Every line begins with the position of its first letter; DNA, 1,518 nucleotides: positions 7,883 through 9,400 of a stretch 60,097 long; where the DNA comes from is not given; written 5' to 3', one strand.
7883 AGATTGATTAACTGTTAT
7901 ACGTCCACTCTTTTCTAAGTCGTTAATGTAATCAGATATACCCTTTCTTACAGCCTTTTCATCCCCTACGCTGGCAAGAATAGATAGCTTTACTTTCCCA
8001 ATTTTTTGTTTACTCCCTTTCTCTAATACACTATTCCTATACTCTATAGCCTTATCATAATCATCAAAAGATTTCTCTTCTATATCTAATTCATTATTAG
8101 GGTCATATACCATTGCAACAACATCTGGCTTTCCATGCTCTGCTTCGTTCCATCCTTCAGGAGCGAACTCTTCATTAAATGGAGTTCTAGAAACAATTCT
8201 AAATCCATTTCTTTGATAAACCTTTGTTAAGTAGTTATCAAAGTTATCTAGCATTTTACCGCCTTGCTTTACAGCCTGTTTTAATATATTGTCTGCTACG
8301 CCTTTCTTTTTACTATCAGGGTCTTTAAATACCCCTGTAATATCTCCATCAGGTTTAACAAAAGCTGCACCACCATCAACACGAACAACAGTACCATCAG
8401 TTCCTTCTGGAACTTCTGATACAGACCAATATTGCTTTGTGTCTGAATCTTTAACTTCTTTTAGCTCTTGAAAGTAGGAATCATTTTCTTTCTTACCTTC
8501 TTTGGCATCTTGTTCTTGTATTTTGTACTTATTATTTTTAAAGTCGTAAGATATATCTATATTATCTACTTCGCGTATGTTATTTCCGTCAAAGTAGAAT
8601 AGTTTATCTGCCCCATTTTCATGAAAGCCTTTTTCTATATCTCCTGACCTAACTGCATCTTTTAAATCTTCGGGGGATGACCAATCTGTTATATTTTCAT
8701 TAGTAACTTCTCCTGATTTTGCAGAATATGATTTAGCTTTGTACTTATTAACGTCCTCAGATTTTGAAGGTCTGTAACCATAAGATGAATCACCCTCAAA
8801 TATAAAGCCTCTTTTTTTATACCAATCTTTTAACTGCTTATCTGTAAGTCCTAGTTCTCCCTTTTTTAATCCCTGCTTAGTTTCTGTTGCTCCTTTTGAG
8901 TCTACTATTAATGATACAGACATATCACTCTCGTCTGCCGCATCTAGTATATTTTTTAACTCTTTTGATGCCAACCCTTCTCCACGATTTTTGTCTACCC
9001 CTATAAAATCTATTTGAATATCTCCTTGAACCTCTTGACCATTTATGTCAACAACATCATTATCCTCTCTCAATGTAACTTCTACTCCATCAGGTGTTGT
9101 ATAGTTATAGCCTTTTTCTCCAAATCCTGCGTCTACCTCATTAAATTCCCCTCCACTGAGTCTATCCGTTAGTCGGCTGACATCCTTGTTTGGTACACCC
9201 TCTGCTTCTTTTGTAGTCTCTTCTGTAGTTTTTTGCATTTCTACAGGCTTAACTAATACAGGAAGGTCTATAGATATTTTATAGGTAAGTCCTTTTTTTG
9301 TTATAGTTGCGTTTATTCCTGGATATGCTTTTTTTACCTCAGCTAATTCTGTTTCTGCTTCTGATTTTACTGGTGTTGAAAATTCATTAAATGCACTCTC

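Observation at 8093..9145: Two GNAT-like acetyltransferase signatures embedded in the giant virion protein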

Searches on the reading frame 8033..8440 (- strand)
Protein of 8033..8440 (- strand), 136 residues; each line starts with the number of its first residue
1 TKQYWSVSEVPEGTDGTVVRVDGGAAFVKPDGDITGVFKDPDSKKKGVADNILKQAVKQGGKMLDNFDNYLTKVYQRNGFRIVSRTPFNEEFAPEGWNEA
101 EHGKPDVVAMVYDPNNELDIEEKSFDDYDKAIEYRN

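Call 11: find_homologous_proteins(query=window:8033-8440:-, max_evalue=0.001)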
Query window:8033-8440:- (136 aa): 3 proteins with E <= 0.001 among 8 candidates.
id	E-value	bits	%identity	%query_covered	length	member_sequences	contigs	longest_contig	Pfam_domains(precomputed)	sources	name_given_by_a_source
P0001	6.0e-43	164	71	76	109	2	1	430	-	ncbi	-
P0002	2.8e-38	149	54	99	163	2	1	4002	-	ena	-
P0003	1.1e-37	147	55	99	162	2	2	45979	-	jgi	jgi:hypothetical protein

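Call 17: find_encoding_contigs(protein=P0003, flank=10000, max_places=4)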
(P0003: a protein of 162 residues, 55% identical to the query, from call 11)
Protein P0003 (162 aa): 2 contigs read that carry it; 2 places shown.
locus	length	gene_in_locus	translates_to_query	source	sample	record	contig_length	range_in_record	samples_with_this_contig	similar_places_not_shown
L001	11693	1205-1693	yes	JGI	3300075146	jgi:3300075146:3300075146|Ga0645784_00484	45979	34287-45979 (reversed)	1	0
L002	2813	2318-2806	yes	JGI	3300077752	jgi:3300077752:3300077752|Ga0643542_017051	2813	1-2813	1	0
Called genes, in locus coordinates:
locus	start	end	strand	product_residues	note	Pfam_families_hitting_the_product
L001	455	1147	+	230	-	PF23802:DUF7178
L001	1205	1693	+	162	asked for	-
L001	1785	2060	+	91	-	-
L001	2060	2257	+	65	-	-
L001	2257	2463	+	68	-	-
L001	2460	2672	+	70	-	-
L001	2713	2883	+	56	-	-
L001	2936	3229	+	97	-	-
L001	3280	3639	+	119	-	-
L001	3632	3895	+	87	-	-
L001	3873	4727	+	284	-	-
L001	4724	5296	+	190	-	-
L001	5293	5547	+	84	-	-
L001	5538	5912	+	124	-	-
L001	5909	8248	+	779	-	PF14700:RPOL_N, PF00940:RNA_pol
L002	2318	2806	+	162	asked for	-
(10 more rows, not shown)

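Call 20: search_protein_families(library=pfam, proteins=[P0002, P0003, P0001], max_evalue=1)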
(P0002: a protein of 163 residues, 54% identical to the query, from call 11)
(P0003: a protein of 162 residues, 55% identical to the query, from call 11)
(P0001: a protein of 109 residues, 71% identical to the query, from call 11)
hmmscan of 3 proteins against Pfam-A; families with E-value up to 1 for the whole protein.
P0002 (163 aa): 1 family
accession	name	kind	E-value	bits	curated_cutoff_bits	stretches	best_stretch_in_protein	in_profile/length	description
PF00197.24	Kunitz_legume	-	0.25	11.6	25.9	1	15-68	80-130/176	Trypsin and protease inhibitor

P0003 (162 aa): 0 families

P0001 (109 aa): 1 family
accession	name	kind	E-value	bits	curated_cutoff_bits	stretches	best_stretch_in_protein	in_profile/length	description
PF08206.17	OB_RNB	-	0.043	13.9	24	1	6-38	1-32/58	Ribonuclease B OB domain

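Call 67: search_protein_families(library=ncbifam, proteins=[P0003], max_evalue=1)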
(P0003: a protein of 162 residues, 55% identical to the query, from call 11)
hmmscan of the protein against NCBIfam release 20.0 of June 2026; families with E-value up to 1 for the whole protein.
P0003 (162 aa): 0 families

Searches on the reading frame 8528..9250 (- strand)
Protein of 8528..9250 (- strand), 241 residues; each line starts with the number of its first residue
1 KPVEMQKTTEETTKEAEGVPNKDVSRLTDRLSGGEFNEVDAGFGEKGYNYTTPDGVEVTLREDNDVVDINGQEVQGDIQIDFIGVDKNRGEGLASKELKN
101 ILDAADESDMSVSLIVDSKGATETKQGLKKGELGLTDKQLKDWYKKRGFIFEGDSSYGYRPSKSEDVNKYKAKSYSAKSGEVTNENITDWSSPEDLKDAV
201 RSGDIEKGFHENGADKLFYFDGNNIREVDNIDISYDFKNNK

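Call 67: search_protein_families(library=ncbifam, proteins=[window:8528-9250:-], max_evalue=1)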
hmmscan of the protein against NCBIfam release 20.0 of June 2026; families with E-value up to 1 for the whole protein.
window:8528-9250:- (241 aa): 0 families

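Call 74: search_dna_similar(query=window:8528-9250:-, collection=phages, mode=protein, max_rows=15, max_evalue=5)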
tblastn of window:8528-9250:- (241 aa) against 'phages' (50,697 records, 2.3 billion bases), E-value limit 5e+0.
Records with a match: 2; places in all: 2; records where one place covers at least 80% of the query: 0.
Best place of each record, by identity: <60% 2.
By first word of the organism name: Stenotrophomonas 2.
By host as written in the record: Stenotrophomonas maltophilia 2.
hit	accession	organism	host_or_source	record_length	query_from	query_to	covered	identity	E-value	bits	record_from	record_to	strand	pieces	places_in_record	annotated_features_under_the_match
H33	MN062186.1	Stenotrophomonas phage Pokken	Stenotrophomonas maltophilia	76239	78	155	32%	30.4%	4e+0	34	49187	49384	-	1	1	DNA-directed RNA polymerase I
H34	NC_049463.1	Stenotrophomonas phage Pokken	Stenotrophomonas maltophilia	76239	78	155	32%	30.4%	4e+0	34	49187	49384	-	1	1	virion RNA polymerase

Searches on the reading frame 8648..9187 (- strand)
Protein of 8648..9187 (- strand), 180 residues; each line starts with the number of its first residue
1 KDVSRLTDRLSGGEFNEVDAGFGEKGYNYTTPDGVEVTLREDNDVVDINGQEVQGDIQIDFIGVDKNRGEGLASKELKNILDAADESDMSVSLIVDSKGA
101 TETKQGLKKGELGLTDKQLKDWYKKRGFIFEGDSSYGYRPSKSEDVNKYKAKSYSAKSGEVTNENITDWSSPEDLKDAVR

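Call 5: search_protein_families(library=pfam, proteins=[window:8648-9187:-], max_evalue=10)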
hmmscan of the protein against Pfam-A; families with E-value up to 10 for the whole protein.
window:8648-9187:- (180 aa): 0 families

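Call 7: search_protein_families(library=phrogs, proteins=[window:8648-9187:-], max_evalue=0.01)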
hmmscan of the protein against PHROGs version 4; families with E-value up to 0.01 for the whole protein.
window:8648-9187:- (180 aa): 1 family
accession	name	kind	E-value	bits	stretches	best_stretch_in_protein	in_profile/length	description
phrog_2727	-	unknown function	0.0039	18.2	0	111-156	34-80/176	-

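Call 10: search_solved_structures(query=window:8648-9187:-, max_evalue=10, show_alignments=2)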
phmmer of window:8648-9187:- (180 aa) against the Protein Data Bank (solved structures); distinct sequences matched with E-value up to 10: 2.
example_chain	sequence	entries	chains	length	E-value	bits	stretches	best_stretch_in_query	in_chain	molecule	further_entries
6m3d_C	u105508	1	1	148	0.017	18.8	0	100-128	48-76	Segmentation polarity homeobox protein engrailed,Segmentation polarity homeobox protein en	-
3tc2_A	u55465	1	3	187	1.5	12.4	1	56-124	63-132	Kunitz-type proteinase inhibitor P1H5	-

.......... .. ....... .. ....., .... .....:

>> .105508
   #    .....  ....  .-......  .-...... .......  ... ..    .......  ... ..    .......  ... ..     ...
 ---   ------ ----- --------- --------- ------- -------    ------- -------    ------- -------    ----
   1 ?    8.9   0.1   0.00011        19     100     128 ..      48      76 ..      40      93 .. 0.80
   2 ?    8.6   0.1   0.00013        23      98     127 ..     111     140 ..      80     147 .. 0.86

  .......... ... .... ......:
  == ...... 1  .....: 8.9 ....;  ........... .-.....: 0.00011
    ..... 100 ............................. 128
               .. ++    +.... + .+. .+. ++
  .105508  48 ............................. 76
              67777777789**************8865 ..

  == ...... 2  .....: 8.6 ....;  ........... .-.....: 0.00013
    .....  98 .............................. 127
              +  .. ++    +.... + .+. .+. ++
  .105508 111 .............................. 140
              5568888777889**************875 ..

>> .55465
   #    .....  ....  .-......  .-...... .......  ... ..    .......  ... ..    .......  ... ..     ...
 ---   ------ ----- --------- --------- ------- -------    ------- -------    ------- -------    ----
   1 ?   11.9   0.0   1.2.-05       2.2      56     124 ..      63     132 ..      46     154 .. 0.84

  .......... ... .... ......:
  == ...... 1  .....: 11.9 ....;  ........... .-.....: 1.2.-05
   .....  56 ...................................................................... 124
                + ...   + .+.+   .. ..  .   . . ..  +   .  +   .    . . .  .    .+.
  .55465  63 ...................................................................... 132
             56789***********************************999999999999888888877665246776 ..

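Call 32: search_solved_structures(query=A1, max_evalue=10, show_alignments=3)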
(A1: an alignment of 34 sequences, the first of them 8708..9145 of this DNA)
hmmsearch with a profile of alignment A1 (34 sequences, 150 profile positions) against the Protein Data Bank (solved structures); distinct sequences matched with E-value up to 10: 9.
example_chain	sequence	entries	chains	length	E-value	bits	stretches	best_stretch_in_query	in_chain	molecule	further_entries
3mgd_A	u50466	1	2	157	0.033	17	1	53-87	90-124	Predicted acetyltransferase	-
8ygv_A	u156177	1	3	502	0.48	13.2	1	59-95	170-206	ATP synthase subunit alpha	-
8yh8_A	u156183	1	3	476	0.5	13.2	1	59-95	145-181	ATP synthase subunit alpha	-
4m85_A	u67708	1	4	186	0.57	13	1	48-107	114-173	N-acetyltransferase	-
4mbu_A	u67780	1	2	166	0.73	12.6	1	53-81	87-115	Similar to N-acetyltransferase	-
6m3d_C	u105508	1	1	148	0.87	12.4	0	94-119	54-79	Segmentation polarity homeobox protein engrailed,Segmentation polarity homeobox protein en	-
1j8m_F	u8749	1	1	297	1.1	12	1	101-137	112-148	SIGNAL RECOGNITION 54 KDA PROTEIN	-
1u6m_A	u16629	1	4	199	1.4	11.7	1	37-92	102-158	acetyltransferase, GNAT family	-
7oju_A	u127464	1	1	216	2.4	10.9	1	58-122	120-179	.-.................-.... protein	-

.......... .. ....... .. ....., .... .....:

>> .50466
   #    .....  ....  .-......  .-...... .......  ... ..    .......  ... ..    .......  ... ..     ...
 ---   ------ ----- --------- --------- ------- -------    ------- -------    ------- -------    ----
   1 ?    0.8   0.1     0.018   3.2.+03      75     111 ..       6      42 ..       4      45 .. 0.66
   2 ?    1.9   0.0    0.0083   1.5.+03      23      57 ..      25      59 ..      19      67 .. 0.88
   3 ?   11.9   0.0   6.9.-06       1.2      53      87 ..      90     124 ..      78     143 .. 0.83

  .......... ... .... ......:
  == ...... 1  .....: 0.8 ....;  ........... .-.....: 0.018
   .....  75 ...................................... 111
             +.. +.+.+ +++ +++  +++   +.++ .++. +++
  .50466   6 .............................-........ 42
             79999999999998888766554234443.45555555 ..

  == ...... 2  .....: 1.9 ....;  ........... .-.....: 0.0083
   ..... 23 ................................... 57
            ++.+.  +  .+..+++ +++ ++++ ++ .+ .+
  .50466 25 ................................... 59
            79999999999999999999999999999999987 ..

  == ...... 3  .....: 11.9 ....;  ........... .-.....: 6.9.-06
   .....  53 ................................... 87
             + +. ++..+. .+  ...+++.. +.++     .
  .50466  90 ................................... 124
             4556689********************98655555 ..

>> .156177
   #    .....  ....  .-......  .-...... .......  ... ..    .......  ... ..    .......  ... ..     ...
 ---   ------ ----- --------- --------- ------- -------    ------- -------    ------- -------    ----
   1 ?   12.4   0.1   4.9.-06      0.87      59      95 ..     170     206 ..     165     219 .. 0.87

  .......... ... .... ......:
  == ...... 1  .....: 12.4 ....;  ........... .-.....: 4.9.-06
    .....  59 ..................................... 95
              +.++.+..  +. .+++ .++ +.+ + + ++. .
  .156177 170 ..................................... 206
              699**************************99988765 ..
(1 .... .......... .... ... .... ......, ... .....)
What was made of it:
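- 8969..8986 (-): Domain 1 motif A, R948-G-E-G951-L-A953, in the strand-to-helix loop. Call 32: GNAT chains in PDB align exactly here.
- On GNAT superfamily: domain 1 (aa 894-1041): PDB GNATs align at this loop (call 32).
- There is no sequence-level match to these toxins (call 32).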

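Call 33: search_protein_families(library=pfam, alignment_id=A1, max_evalue=1)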
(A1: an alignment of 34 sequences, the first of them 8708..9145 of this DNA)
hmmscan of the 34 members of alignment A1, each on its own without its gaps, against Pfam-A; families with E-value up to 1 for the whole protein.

A. member 1, window:8708-9145:- (146 aa): 0 families

B. families by the number of members that match (of 34 scanned): 30 families (the first 25 are shown)
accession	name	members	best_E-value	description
PF14542.12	Acetyltransf_CG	2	0.012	GCN5-related N-acetyl-transferase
PF10281.14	Ish1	2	0.022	Putative nuclear envelope organisation protein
PF00583.31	Acetyltransf_1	1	0.00012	Acetyltransferase (GNAT) family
PF13508.13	Acetyltransf_7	1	0.0016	Acetyltransferase (GNAT) domain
PF02130.23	YbeY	1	0.0021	Endoribonuclease YbeY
PF24565.1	Ned1_M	1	0.0029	Nuclear elongation and deformation protein 1-like, middle domain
PF14791.11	DNA_pol_B_thumb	1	0.0037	DNA polymerase beta thumb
PF24127.1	DUF7395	1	0.0055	Domain of unknown function (DUF7395)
PF17013.11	Acetyltransf_15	1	0.0057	Putative acetyl-transferase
PF02824.27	TGS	1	0.013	TGS domain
PF04197.17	Birna_RdRp_palm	1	0.032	Birnavirus RNA dependent RNA polymerase (VP1), palm domain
PF07459.16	CTX_RstB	1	0.042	CTX phage RstB protein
PF03433.18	EspA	1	0.049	EspA-like secreted protein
PF22768.1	SPP1_Dit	1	0.053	Siphovirus-type tail component, C-terminal domain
PF13715.12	CarbopepD_reg_2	1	0.057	CarboxypepD_reg-like domain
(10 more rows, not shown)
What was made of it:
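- Single domain 1 relatives hit Acetyltransf_1 (1e-4), _7, _CG and _15 (call 33).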

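Call 43: predict_structure(alignment_id=A1)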
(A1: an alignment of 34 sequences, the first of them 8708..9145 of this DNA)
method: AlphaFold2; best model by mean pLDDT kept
length: 146 residues; sequences in the alignment: 34
mean_pLDDT: 91.6   pTM: 0.83
mean pLDDT of the five models: 91.6, 90.2, 88.5, 88.0, 87.5
residues with pLDDT >= 90: 104; 70-90: 39; 50-70: 3; < 50: 0
segments of 3 or more residues with pLDDT < 50: none
pLDDT, mean of each block of 10 residues (from residue 1): 74 93 95 95 95 90 98 98 86 80 96 96 98 89 87
secondary structure, 60 per line:
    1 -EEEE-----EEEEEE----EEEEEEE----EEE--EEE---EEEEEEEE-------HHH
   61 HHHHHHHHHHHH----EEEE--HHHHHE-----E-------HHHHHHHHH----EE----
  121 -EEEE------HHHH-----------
elements in order: E2-5 E11-16 E21-27 E32-34 E37-39 E43-50 H58-72 E77-80 H83-87 H102-110 E122-125 H132-135
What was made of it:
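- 8705..9148 (-): Domain 1, GNAT-like core (aa 894-1041). Six N-terminal strands are followed by a loop, helix, strand, helix and two strands. There are no alpha1/alpha2 helices. Call 43 (AF2 pLDDT 91.6, pTM 0.83).
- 8804..8821 (-): Domain 1 Y1003-K-K-R-G1007-F1008 (alpha4 to beta6). The Tyr sits at the position of the general-acid Tyr of RimI-type GNATs. Call 43 for secondary structure.
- On GNAT superfamily: domain 1 (aa 894-1041): AF2 pLDDT 91.6 (call 43). The model has six strands and no helix before motif A (call 43).
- Domain 1 lacks the alpha1-alpha2 acceptor-binding arm (call 43).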

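Call 47: fold_search(model_id=the predicted structure, library=pdb)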
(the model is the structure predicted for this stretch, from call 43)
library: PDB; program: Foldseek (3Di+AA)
matches with E <= 10: 370; with E <= 0.001: 3
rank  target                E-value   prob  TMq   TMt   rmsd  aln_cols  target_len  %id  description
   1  6iuf_B                6.2e-04  1.00  0.49  0.71   3.0       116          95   13  Crystal structure of Anti-CRISPR protein AcrVA5 (released 2019-04-10)
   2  6iuf_A                6.2e-04  1.00  0.47  0.67   4.6       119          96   11  Crystal structure of Anti-CRISPR protein AcrVA5 (released 2019-04-10)
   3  5xun_A                7.8e-04  1.00  0.49  0.43   5.2       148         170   12  Crystal structure of Y145F mutant of KacT (released 2017-07-19)
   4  7ak7_A                1.2e-02  0.99  0.43  0.41   4.9       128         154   12  Structure of Salmonella TacT2 toxin bound to TacA2 antitoxin (released 2021-08-18)
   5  7ak7_B                1.7e-02  0.99  0.43  0.41   4.9       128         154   12  Structure of Salmonella TacT2 toxin bound to TacA2 antitoxin (released 2021-08-18)
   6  4h6u_B                1.7e-02  0.94  0.40  0.37   7.4       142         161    8  Tubulin acetyltransferase mutant (released 2012-11-07)
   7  9syr_Nd               2.2e-02  0.97  0.42  0.28   5.0       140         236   16  Human quaternary complex of a translating 80S ribosome, NAC, MetAP1 and NatD (released 2025-12-17)
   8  5kf1_B                2.2e-02  0.96  0.37  0.20   7.2       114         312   16  X-ray structure of a glucosamine N-Acetyltransferase from Clostridium acetobutylicum, apo form, pH 5 (released 2016-07-06)
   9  5kf2                  2.3e-02  0.97  0.39  0.20   7.3       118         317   14  X-ray structure of a glucosamine N-Acetyltransferase from Clostridium acetobutylicum, apo form, pH 8 (released 2016-07-06)
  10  3exn                  2.4e-02  0.99  0.46  0.44   4.9       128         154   12  Crystal structure of acetyltransferase from Thermus thermophilus HB8 (released 2009-01-06)
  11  7cs1_B                2.4e-02  0.85  0.34  0.27  15.5       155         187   14  Aminoglycoside 2'-N-acetyltransferase from Mycolicibacterium smegmatis-Complex with Coenzyme A and Neomycin (released 2021-06-23)
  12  2fl4                  2.6e-02  1.00  0.50  0.50   4.1       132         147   13  The crystal structure of the spermine/spermidine acetyltransferase from Enterococcus faecalis (released 2006-02-28)
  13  9cr6_A                2.6e-02  0.33  0.22  0.14  17.0       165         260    8  Crystal structure of histidine racemase (HisR) of Fusobacterium nucleatum (C209S) (released 2025-03-05)
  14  1wk4_A                3.3e-02  0.96  0.40  0.35   7.8       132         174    8  Crystal structure of ttk003001606 (released 2004-11-30)
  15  4zgy_B                3.3e-02  0.72  0.32  0.36  13.8       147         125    9  STRUCTURE of HUMAN ORNITHINE DECARBOXYLASE IN COMPLEX WITH A C-TERMINAL FRAGMENT OF ANTIZYME (released 2015-09-02)
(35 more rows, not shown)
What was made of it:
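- On GNAT superfamily: domain 1 (aa 894-1041): Foldseek PDB: AcrVA5, KacT, TacT2, then about 40 further GNATs among the top 50, probability about 1 (call 47).
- Closest known: AcrVA5. Same: It is the best structural match of domain 1 (Foldseek E 6e-4, TM 0.71 on the target; call 47).
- KacT (5xun) and TacT2 (7ak7) are ranks 3-5 of the Foldseek PDB list for domain 1 (call 47).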

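Call 73: fold_search(model_id=the predicted structure, library=viral)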
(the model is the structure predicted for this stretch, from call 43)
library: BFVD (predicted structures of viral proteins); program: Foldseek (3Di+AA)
matches with E <= 10: 605; with E <= 0.001: 14
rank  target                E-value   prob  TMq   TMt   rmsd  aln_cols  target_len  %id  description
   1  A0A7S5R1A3            4.5e-05  1.00  0.52  0.61   4.5       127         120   17  (no name in the UniProt tables at hand)
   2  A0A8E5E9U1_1          6.1e-05  1.00  0.56  0.08  10.2       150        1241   22  Structural protein [Tenacibaculum phage Gundel_1]
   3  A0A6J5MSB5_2          6.4e-05  1.00  0.58  0.09   4.5       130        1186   24  Uncharacterized protein [uncultured Caudovirales phage]
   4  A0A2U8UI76            8.6e-05  1.00  0.53  0.67   6.0       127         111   20  (no name in the UniProt tables at hand)
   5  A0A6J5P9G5            1.3e-04  1.00  0.44  0.45   5.6       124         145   10  N-acetyltransferase domain-containing protein [uncultured Caudovirales phage]
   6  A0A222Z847            1.6e-04  1.00  0.52  0.66   4.4       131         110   17  Acetyltransferase [Arthrobacter phage Heisenberger]
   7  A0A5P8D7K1            2.7e-04  1.00  0.55  0.60   3.9       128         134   18  (no name in the UniProt tables at hand)
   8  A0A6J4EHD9            3.2e-04  1.00  0.47  0.55   5.5       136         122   13  (no name in the UniProt tables at hand)
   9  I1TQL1                3.6e-04  1.00  0.52  0.62   5.3       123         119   19  (no name in the UniProt tables at hand)
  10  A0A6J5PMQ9            4.0e-04  1.00  0.52  0.70   5.6       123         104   17  GNAT domain containing protein [uncultured Caudovirales phage]
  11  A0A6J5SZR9            4.5e-04  1.00  0.44  0.12   5.7       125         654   12  N-acetyltransferase domain-containing protein [uncultured Caudovirales phage]
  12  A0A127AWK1            5.4e-04  1.00  0.43  0.36  13.6       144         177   14  Acetyltransferase [Bacillus phage SP-15]
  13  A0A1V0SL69            5.4e-04  1.00  0.41  0.50   8.1       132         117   14  Acetyltransferase GNAT family protein [Klosneuvirus KNV1]
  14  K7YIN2                8.2e-04  1.00  0.49  0.31   4.3       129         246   14  Uncharacterized protein [Serratia phage phiMAM1]
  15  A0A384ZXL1            1.1e-03  1.00  0.49  0.43   6.5       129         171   12  Uncharacterized protein [Dickeya phage vB_DsoM_JA29]
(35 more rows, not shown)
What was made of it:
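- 8705..9148 (-): Calls 47, 73 (Foldseek: AcrVA5, KacT, TacT2, then dozens of GNATs; phage GNATs in BFVD).
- On GNAT superfamily: domain 1 (aa 894-1041): BFVD: phage GNATs (call 73).
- The domain 1 model also returns phage GNATs in BFVD (call 73).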
